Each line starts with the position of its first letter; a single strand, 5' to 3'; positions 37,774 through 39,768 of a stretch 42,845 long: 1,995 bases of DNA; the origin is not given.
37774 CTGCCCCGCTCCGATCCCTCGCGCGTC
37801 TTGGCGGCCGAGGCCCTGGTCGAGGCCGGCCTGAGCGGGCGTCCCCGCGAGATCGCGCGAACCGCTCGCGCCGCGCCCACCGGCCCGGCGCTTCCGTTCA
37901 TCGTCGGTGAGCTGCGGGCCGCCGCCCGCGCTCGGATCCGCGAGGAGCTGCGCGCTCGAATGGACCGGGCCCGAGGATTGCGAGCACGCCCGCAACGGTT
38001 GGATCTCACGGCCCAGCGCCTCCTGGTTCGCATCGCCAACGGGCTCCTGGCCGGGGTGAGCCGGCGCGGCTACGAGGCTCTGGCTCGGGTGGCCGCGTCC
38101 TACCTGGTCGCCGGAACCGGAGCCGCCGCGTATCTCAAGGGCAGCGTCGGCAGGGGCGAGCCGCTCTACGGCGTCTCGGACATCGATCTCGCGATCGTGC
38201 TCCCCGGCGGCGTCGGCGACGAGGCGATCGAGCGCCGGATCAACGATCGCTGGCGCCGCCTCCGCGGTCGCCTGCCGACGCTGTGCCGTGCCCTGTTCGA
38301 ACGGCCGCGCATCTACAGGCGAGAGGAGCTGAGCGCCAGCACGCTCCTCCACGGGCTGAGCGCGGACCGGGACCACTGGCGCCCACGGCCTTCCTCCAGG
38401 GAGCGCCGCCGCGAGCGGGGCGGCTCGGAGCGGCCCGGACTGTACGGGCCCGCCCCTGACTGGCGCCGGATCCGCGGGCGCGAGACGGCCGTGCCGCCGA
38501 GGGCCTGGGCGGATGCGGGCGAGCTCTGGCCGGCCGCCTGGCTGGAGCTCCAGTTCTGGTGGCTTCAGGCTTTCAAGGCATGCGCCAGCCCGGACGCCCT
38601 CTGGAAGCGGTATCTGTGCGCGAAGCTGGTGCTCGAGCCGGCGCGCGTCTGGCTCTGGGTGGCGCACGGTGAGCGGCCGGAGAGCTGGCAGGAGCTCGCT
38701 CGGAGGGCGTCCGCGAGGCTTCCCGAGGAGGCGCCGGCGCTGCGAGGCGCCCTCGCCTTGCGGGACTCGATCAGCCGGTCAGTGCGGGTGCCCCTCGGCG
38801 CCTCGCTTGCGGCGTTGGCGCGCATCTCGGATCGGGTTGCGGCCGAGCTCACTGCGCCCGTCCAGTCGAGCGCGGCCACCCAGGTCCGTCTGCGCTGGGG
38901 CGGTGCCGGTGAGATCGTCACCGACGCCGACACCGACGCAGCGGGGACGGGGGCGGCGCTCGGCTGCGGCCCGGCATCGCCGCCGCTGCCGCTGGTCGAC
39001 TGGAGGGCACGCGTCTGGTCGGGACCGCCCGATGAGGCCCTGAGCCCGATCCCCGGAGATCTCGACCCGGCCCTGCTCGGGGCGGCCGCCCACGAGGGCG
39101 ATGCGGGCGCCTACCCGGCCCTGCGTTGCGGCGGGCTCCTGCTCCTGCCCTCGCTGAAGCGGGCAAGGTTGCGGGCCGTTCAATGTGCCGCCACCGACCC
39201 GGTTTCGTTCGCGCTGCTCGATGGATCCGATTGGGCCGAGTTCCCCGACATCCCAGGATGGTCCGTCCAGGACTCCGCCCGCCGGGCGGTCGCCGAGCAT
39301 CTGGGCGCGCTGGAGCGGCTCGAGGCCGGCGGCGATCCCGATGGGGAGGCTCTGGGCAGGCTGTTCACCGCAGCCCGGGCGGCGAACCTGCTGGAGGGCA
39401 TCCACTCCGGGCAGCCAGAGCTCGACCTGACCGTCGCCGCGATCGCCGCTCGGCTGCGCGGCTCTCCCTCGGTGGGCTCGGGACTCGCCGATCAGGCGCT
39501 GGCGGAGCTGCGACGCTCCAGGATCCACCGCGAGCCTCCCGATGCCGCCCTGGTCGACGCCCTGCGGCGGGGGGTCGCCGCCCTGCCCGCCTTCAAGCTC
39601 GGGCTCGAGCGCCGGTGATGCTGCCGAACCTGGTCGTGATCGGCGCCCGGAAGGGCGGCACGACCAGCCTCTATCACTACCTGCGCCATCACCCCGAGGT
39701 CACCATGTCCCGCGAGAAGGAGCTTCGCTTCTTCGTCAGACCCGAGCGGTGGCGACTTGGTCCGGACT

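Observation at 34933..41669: GT2 chain + nucleotidyltransferase + sulfotransferase + HprK-like kinase: candidate undescribed tailoring/export system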

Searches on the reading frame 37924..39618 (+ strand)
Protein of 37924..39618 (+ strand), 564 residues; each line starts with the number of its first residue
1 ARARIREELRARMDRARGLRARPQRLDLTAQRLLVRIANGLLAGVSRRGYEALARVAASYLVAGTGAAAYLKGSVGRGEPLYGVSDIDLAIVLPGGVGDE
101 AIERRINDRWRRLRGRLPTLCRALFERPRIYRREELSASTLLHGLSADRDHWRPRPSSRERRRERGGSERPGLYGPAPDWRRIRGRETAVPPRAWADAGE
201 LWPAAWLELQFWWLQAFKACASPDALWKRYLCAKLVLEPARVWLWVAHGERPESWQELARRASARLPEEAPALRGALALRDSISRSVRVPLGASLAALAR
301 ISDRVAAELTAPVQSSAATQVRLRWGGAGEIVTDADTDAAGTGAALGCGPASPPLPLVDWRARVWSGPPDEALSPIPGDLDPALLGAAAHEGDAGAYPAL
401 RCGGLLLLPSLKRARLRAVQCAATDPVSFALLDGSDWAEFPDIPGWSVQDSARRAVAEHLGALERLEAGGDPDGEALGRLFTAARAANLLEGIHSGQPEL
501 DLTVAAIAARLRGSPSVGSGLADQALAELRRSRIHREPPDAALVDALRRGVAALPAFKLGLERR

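Call 39: search_protein_families(library=pfam, proteins=[window:37924-39618:+], max_evalue=1)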
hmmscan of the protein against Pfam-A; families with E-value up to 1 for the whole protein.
window:37924-39618:+ (564 aa): 2 families
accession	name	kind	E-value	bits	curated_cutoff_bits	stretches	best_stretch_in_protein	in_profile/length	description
PF01909.29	NTP_transf_2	-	0.00011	23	21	1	66-101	14-48/93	Nucleotidyltransferase domain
PF19976.4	GAAD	-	0.086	13.3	23.6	1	450-494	14-57/62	GTPase-associated adaptor domain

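Call 40: search_protein_representatives(protein=window:37924-39618:+)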
Query: 564 residues. Proteins with E-value up to 0.001 (for the whole library): 543; up to 1e-10: 451; up to 1e-30: 296. The best 150 are listed.
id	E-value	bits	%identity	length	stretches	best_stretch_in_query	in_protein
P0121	0.0e+00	1217.9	100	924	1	1-564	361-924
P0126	1.8e-135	469.3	50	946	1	13-558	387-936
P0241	3.6e-131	455.0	51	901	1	10-557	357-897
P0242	4.2e-116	405.3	48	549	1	23-557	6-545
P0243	3.4e-115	402.3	48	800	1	19-555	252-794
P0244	3.4e-103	362.7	46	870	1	16-558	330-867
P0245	9.7e-103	361.2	45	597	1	31-557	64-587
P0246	1.3e-101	357.5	48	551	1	24-557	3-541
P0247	8.4e-94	331.7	47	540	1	25-549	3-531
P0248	2.2e-92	327.0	55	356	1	204-558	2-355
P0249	5.0e-90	319.2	45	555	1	32-559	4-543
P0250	1.5e-89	317.6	47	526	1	42-557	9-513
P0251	9.5e-89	315.0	43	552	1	22-558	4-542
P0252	7.2e-87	308.8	43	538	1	31-557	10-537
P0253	8.0e-87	308.6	46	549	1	29-558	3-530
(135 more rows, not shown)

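Call 41: find_homologous_proteins(query=window:37924-39618:+, max_evalue=1e-10)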
Query window:37924-39618:+ (564 aa): 233 proteins with E <= 1e-10 among 8000 candidates; the best 120 are listed.
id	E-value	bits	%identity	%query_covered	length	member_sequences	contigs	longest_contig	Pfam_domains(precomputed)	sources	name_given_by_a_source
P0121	0.0e+0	1218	100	100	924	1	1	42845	PF13632.13,PF10111.15,PF13641.13,PF00535.33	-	-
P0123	1.7e-155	537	54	94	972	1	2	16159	PF10111.15,PF13641.13,PF00535.33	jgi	jgi:hypothetical protein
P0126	5.6e-135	469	49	94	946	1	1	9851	PF10111.15,PF13641.13,PF00535.33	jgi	jgi:glycosyl transferase family 2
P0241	1.1e-130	455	52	90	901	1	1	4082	PF13632.13,PF10111.15,PF13641.13,PF00535.33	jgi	jgi:hypothetical protein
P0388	3.8e-118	414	46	94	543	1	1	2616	-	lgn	-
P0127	5.0e-118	413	46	94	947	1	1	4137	PF13632.13,PF10111.15,PF13641.13,PF00535.33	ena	-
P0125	5.5e-116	407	46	95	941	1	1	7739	PF10111.15,PF13641.13,PF00535.33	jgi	-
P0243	1.1e-114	402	46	95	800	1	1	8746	-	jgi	jgi:hypothetical protein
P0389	2.3e-113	398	48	93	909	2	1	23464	PF13632.13,PF10111.15,PF13641.13,PF00535.33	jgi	jgi:hypothetical protein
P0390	8.8e-110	386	45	92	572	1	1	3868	-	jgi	jgi:hypothetical protein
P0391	9.0e-108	379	43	98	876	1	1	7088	PF10111.15,PF13641.13,PF00535.33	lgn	-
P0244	1.1e-102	363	44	93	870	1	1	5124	PF10111.15,PF13641.13,PF00535.33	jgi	jgi:glycosyltransferase involved in cell wall biosynthesis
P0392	2.7e-102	361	46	94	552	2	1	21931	-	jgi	jgi:hypothetical protein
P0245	3.0e-102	361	43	93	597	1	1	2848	-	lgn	-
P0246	4.0e-101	358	46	95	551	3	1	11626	-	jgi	jgi:hypothetical protein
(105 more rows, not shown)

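Call 44: search_solved_structures(query=A2, max_evalue=10, show_alignments=3)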
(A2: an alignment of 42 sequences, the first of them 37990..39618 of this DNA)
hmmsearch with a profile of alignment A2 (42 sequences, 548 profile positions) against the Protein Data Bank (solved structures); distinct sequences matched with E-value up to 10: 3.
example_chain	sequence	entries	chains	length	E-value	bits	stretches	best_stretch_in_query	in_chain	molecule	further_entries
1ylq_A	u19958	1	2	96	0.0013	20.7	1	44-75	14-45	putative nucleotidyltransferase, hypothetical protein AF0614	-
1kqk_A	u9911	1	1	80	1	11.1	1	489-541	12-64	POTENTIAL COPPER-TRANSPORTING ATPASE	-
1jww_A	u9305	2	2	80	1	11.1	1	489-541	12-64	Potential copper-transporting ATPase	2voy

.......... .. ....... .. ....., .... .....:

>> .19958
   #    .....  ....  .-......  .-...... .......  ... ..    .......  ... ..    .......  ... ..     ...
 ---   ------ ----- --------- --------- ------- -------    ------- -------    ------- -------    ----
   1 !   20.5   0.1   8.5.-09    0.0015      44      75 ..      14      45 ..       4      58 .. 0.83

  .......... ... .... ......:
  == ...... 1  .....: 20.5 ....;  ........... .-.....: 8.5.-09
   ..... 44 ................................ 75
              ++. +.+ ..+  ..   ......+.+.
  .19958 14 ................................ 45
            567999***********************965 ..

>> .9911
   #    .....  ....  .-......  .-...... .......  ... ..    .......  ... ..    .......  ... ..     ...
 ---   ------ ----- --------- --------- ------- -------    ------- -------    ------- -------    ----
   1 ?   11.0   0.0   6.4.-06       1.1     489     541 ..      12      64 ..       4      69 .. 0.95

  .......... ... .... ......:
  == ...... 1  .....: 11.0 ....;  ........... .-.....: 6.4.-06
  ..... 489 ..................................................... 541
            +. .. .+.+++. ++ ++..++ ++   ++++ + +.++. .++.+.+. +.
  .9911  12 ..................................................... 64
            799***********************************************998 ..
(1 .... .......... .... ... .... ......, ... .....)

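Call 55: predict_structure(alignment_id=A2)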
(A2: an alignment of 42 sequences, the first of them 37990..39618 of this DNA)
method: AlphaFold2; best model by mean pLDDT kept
length: 542 residues; sequences in the alignment: 42
mean_pLDDT: 87.3   pTM: 0.89
mean pLDDT of the five models: 87.3, 85.4, 84.4, 84.3, 83.8
residues with pLDDT >= 90: 316; 70-90: 164; 50-70: 46; < 50: 16
segments of 3 or more residues with pLDDT < 50: 127-130, 132-136, 141-143
pLDDT, mean of each block of 10 residues (from residue 1): 80 86 91 96 94 85 88 90 96 93 89 71 52 50 58 87 77 78 92 95 89 97 95 96 98 94 86 98 92 88 91 68 76 84 75 93 95 92 95 90 95 95 87 87 74 91 95 96 97 96 96 92 96 85 56
secondary structure, 60 per line:
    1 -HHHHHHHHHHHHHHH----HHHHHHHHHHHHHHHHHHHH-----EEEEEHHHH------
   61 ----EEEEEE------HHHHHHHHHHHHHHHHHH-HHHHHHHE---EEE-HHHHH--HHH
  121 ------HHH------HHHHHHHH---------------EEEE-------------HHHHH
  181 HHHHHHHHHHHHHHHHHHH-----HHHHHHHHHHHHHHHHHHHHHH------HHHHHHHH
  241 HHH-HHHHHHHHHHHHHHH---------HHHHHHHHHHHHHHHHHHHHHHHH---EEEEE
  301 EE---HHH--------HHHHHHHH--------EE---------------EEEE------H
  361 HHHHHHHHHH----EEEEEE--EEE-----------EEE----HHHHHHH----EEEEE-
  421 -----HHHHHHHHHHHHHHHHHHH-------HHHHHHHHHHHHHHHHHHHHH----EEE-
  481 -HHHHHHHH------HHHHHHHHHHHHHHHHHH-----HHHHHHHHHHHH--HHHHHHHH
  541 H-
elements in order: H2-16 H21-40 E46-50 H51-54 E65-70 H77-94 H96-102 E107-109 H111-115 H136-143 E159-162 H176-199 H205-226 H233-243 H245-259 H269-292 E296-302 H317-324 E350-353 H360-370 E375-380 E383-385 E397-399 H404-410 E415-419 H426-444 H452-472 E477-479 H482-489 H496-513 H519-530 H533-541

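Call 58: fold_search(model_id=the predicted structure, library=pdb)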
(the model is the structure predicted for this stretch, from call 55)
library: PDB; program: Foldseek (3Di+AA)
matches with E <= 10: 214; with E <= 0.001: 0
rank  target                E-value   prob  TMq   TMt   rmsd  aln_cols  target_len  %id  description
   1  6xz0                  1.1e-01  0.99  0.28  0.52   7.5       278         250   12  Crystal structure of spectinomycin adenyltransferase AAD(9) from Enterococcus faecialis with spectinomycin (released 2020-04-15)
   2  5g4a_A                1.5e-01  0.99  0.28  0.52   7.5       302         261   18  AadA in complex with ATP and magnesium (released 2017-11-29)
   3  5luh_B                2.4e-01  0.97  0.28  0.51   7.8       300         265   18  AadA E87Q in complex with ATP, calcium and streptomycin (released 2018-01-17)
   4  5lpa_A                2.4e-01  0.96  0.28  0.50   7.0       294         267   17  AadA E87Q in complex with ATP, calcium and dihydrostreptomycin (released 2018-01-17)
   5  6xxq_A                2.5e-01  0.96  0.28  0.52   7.0       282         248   12  Crystal structure of spectinomycin adenyltransferase AAD(9) from Enterococcus faecialis with ATP and spectinomycin (released 2020-04-15)
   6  6fzb_A                2.6e-01  0.98  0.30  0.55   6.7       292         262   17  AadA in complex with ATP, magnesium and streptomycin (released 2018-06-13)
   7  5g4a_B                2.7e-01  0.97  0.28  0.52   5.8       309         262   16  AadA in complex with ATP and magnesium (released 2017-11-29)
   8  6sxj                  6.8e-01  0.85  0.28  0.52   7.0       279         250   12  Crystal structure of spectinomycin adenyltransferase AAD(9) from Enterococcus faecialis (released 2020-04-15)
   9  6nmk_A                7.5e-01  0.54  0.21  0.37  10.2       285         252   12  Binary complex structure of the T130K mutant of ANT-4'' with Neomycin (released 2020-01-15)
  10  8xeo_B                8.9e-01  0.54  0.11  0.42   4.6        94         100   23  Crystal structure of MNT antitoxin (released 2024-12-18)
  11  6p01_A                9.3e-01  0.38  0.19  0.32   9.6       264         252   12  Apo structure of the E52D mutant of ANT-4 (released 2020-01-29)
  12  3c18_A                9.3e-01  0.25  0.19  0.30  11.4       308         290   12  Crystal structure of nucleotidyltransferase-like protein (ZP_00538802.1) from Exiguobacterium sibiricum 255-15 at 1.90 (released 2008-02-12)
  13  3c5g_A                1.0e+00  0.77  0.10  0.16   3.7        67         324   27  Structure of a ternary complex of the R517K Pol lambda mutant (released 2008-07-29)
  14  4ud4_A                1.0e+00  0.75  0.11  0.18   8.7        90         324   16  Structural Plasticity of Cid1 Provides a Basis for its RNA Terminal Uridylyl Transferase Activity (released 2015-03-18)
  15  1ylq_A                1.1e+00  0.77  0.12  0.51   4.6        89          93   26  Crystal structure of putative nucleotidyltransferase (released 2005-03-01)
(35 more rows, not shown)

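Call 59: search_protein_families(library=ncbifam, proteins=[window:37924-39618:+], max_evalue=0.01)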
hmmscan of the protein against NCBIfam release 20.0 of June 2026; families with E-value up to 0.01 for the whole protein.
window:37924-39618:+ (564 aa): 0 families

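Call 62: find_related_loci(query=A2, collection=metagenome_contigs, flank=10000)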
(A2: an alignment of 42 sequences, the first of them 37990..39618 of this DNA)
Query A2 (542 aa) in metagenome_contigs; peptide patterns used: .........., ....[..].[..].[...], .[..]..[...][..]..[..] (x = any residue, [..] = any of these).
343 stretches matched a pattern; 111 encode a relative of the query (tblastn E <= 1e-3); the best 80 are kept; 80 distinct loci.
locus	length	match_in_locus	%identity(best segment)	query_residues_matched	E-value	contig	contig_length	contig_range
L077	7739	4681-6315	46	1-536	3e-108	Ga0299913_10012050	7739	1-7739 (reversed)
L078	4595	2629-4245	46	8-536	4e-106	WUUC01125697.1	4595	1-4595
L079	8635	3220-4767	48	9-532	4e-104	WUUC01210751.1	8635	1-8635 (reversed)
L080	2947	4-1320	48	101-535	3e-100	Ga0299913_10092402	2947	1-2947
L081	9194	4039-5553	42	28-535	2e-90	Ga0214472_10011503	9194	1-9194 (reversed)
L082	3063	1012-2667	42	6-535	9e-91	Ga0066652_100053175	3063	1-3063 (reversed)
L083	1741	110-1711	40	11-536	4e-94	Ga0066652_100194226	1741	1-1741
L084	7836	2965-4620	39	9-535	4e-88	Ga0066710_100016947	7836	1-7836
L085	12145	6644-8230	40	6-536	2e-85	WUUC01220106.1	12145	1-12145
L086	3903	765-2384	39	4-535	1e-85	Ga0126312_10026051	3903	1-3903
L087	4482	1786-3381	42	6-535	1e-82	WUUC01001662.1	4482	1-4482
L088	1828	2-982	51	183-534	3e-87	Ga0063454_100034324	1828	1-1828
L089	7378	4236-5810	40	2-535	6e-82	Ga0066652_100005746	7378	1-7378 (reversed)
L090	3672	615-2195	38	9-536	2e-81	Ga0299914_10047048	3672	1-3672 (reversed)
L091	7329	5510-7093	41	2-535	1e-80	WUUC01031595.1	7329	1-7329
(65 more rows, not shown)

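Call 80: search_protein_families(library=pfam, alignment_id=A2, max_evalue=5)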
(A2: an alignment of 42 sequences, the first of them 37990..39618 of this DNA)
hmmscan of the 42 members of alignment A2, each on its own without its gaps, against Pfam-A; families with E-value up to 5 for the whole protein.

A. member 1, window:37990-39618:+ (542 aa): 2 families
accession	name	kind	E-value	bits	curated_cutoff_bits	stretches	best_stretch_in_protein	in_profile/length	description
PF01909.29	NTP_transf_2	-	0.0001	23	21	1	44-79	14-48/93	Nucleotidyltransferase domain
PF19976.4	GAAD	-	0.085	13.3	23.6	1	428-472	14-57/62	GTPase-associated adaptor domain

B. families by the number of members that match (of 42 scanned): 9 families
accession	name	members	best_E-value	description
PF01909.29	NTP_transf_2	23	4.7e-06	Nucleotidyltransferase domain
PF19187.6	HTH_PafC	5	0.0036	PafC helix-turn-helix domain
PF18765.7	Polbeta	2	0.039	Polymerase beta, Nucleotidyltransferase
PF19976.4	GAAD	1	0.085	GTPase-associated adaptor domain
PF00424.23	REV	1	0.13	REV protein (anti-repression trans-activator protein)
PF03710.21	GlnE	1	0.14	Glutamate-ammonia ligase adenylyltransferase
PF19575.5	HTH_58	1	0.17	Helix-turn-helix domain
PF11095.14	Gemin7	1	0.29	Gem-associated protein 7 (Gemin7)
PF22655.1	SpoU_sub_bind_like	1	0.45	SpoU L30e-like domain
